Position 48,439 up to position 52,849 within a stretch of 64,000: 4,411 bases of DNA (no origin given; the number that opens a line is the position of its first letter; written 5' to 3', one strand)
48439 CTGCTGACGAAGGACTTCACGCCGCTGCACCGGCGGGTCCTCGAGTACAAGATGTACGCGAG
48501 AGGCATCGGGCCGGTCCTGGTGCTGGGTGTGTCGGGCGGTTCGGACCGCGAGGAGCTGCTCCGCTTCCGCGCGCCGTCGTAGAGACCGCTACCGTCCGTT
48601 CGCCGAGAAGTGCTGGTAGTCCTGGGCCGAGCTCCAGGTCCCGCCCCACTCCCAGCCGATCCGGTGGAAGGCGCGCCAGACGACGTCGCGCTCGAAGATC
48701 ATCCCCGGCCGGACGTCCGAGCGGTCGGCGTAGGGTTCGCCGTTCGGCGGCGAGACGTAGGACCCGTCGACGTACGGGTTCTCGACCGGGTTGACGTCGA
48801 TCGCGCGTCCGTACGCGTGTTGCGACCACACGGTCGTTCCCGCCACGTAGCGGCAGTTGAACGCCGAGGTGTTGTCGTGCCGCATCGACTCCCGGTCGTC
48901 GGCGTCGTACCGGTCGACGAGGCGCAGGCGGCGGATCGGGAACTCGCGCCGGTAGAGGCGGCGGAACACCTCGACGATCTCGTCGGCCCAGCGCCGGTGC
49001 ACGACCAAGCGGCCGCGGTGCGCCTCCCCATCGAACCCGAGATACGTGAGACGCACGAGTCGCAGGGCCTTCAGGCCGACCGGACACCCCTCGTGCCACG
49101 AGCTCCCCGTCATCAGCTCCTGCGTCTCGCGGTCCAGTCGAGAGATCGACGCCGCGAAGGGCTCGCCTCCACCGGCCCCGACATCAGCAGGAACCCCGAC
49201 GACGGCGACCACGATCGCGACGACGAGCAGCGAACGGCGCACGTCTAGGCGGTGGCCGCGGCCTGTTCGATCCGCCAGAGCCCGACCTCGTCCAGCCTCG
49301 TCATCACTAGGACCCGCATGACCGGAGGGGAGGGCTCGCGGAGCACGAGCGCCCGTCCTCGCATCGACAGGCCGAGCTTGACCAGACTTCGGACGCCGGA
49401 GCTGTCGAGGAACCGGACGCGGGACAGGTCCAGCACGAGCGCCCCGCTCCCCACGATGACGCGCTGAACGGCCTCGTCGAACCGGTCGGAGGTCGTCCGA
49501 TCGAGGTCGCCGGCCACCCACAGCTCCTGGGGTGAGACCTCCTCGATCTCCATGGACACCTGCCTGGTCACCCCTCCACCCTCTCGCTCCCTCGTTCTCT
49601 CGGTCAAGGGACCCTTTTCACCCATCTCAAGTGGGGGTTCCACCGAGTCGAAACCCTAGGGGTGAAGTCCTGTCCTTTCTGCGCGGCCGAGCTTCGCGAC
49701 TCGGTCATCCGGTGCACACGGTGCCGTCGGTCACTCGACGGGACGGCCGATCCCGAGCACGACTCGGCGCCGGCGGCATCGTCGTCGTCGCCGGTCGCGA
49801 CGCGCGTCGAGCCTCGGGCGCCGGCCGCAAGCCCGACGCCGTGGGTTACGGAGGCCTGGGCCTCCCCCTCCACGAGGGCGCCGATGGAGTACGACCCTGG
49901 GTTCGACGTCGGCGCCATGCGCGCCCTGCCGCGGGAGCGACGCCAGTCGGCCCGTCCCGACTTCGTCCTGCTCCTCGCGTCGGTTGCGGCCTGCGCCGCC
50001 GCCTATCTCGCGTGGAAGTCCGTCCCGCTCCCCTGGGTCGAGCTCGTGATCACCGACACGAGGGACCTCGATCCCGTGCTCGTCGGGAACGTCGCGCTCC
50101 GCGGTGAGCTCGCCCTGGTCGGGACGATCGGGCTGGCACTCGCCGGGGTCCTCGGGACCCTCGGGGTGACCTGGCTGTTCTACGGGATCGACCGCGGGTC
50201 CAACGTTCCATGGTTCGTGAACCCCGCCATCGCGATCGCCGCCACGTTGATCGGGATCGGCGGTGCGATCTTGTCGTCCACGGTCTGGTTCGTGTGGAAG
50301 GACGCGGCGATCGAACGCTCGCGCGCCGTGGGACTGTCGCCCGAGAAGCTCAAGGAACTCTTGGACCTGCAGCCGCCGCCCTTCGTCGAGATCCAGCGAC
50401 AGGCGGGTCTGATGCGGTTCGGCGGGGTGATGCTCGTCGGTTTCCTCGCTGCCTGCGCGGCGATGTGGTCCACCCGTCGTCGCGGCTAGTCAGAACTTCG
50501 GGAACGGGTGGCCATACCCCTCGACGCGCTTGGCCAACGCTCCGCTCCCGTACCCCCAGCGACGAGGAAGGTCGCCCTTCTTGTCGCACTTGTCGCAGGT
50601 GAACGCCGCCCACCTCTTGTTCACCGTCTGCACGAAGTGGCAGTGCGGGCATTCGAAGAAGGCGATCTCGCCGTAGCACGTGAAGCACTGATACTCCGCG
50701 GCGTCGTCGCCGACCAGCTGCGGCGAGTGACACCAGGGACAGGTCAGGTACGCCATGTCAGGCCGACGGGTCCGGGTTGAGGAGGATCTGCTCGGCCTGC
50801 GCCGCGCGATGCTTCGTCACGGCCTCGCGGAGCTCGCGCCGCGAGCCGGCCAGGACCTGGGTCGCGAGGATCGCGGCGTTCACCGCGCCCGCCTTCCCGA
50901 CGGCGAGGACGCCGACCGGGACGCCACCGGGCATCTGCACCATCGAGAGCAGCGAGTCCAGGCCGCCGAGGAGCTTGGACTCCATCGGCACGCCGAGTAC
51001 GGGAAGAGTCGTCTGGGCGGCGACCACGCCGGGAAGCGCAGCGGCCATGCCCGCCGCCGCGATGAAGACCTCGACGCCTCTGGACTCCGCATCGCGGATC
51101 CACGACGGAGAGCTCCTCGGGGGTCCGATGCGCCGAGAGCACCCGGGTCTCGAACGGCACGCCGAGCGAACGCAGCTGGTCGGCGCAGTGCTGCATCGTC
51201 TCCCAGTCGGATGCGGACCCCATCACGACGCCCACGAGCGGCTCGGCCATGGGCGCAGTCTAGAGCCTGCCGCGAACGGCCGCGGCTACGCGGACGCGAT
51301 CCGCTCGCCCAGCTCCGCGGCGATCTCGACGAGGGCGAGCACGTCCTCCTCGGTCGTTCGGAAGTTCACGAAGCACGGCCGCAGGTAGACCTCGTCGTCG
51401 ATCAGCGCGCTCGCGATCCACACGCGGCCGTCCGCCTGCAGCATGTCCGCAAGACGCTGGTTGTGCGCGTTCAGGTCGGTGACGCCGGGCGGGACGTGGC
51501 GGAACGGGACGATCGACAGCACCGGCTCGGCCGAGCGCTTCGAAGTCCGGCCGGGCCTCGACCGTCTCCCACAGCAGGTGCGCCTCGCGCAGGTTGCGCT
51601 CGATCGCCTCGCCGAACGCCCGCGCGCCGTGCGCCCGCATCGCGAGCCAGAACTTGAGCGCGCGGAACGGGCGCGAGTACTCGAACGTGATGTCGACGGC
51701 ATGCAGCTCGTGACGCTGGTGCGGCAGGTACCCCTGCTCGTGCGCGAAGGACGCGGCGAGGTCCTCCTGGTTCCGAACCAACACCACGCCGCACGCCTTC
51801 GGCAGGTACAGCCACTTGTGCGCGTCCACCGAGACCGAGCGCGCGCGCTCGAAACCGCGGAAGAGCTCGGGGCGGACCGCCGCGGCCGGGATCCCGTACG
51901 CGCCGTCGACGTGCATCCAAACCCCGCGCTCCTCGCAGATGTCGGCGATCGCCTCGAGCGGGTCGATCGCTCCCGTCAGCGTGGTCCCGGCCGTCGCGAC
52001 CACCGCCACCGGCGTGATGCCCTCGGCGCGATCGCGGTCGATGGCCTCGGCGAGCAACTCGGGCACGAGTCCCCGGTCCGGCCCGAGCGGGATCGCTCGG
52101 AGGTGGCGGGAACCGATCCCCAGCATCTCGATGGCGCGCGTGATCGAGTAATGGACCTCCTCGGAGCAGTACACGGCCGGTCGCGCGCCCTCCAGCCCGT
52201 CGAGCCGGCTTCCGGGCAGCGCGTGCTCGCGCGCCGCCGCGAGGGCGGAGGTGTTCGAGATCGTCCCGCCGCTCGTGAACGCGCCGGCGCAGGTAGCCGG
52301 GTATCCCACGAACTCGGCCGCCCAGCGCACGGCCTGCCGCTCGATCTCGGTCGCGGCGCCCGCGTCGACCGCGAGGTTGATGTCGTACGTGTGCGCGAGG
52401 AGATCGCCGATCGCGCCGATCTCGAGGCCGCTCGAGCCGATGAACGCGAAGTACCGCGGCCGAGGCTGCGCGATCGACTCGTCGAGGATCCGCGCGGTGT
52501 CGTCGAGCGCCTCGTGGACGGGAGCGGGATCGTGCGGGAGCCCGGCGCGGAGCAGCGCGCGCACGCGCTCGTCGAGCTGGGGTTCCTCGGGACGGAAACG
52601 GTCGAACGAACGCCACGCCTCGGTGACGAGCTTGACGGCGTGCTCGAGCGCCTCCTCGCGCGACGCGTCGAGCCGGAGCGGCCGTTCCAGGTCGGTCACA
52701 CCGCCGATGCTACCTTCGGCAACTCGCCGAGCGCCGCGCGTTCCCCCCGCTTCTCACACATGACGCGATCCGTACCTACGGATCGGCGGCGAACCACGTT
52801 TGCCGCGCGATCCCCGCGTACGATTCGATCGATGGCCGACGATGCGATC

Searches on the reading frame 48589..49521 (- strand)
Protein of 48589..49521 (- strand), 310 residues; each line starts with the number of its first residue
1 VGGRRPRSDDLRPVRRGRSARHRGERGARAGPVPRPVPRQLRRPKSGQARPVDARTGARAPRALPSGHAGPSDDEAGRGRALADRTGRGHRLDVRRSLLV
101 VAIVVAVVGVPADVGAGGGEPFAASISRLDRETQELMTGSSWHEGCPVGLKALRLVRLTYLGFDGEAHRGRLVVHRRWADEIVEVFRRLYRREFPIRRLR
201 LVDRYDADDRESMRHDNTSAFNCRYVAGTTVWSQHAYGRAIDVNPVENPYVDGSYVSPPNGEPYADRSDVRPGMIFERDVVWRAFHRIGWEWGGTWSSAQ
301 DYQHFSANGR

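Call 64: search_protein_families(library=pfam, max_evalue=0.001, proteins=[window:48589-49521:-])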
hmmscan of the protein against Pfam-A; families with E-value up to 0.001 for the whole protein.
window:48589-49521:- (310 aa): 1 family
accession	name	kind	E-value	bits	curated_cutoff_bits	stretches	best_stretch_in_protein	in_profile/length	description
PF13539.11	Peptidase_M15_4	-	3.5e-23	82.4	25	1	228-306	2-69/70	D-alanyl-D-alanine carboxypeptidase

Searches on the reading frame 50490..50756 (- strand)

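Call 64: search_protein_families(library=pfam, max_evalue=0.001, proteins=[window:50490-50756:-])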
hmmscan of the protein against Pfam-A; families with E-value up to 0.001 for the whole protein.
window:50490-50756:- (88 aa): 1 family
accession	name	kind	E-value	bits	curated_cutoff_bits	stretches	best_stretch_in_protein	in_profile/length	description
PF22191.2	IBR_1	-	0.00074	19.8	27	0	33-59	3-29/47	IBR domain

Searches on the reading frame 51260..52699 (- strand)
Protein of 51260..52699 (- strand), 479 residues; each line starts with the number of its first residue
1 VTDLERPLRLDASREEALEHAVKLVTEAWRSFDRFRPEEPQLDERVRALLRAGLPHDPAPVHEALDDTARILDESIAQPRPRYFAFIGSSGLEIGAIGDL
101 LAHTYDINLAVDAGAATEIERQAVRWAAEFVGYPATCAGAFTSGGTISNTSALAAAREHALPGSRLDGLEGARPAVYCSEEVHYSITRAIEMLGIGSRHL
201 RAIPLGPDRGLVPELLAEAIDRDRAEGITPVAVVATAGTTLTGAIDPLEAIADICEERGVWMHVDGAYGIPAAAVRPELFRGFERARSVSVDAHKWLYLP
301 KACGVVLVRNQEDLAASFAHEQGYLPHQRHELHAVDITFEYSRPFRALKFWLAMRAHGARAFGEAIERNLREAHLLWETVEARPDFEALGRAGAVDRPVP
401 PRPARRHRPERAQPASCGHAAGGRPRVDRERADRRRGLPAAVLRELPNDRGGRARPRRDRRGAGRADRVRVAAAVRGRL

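Call 5: search_protein_families(library=pfam, max_evalue=1, proteins=[window:51260-52699:-])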
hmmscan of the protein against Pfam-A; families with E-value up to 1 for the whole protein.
window:51260-52699:- (479 aa): 4 families
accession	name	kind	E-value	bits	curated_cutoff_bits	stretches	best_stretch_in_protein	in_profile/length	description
PF00282.25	Pyridoxal_deC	-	2.5e-57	194.8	27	1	46-388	4-361/375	Pyridoxal-dependent decarboxylase conserved domain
PF00266.25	Aminotran_5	-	3.9e-06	26.5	21.5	1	116-310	41-215/371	Aminotransferase class-V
PF05889.19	SepSecS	-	1.4e-05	24.5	21.1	1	184-287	112-213/389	O-phosphoseryl-tRNA(Sec) selenium transferase, SepSecS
PF01212.27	Beta_elim_lyase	-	0.0009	19.1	27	1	175-300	73-204/288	Beta-eliminating lyase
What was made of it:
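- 51260..52699 (-): PLP-dependent decarboxylase gene, divergent from copy A and co-oriented with the MetE-like gene. It has a TAGCAT-N7-GTG promoter-like site at 52707..52712 and is broken by a 1-nt insertion at 51533. Pfam PF00282 E=2.5e-57 (call 5).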
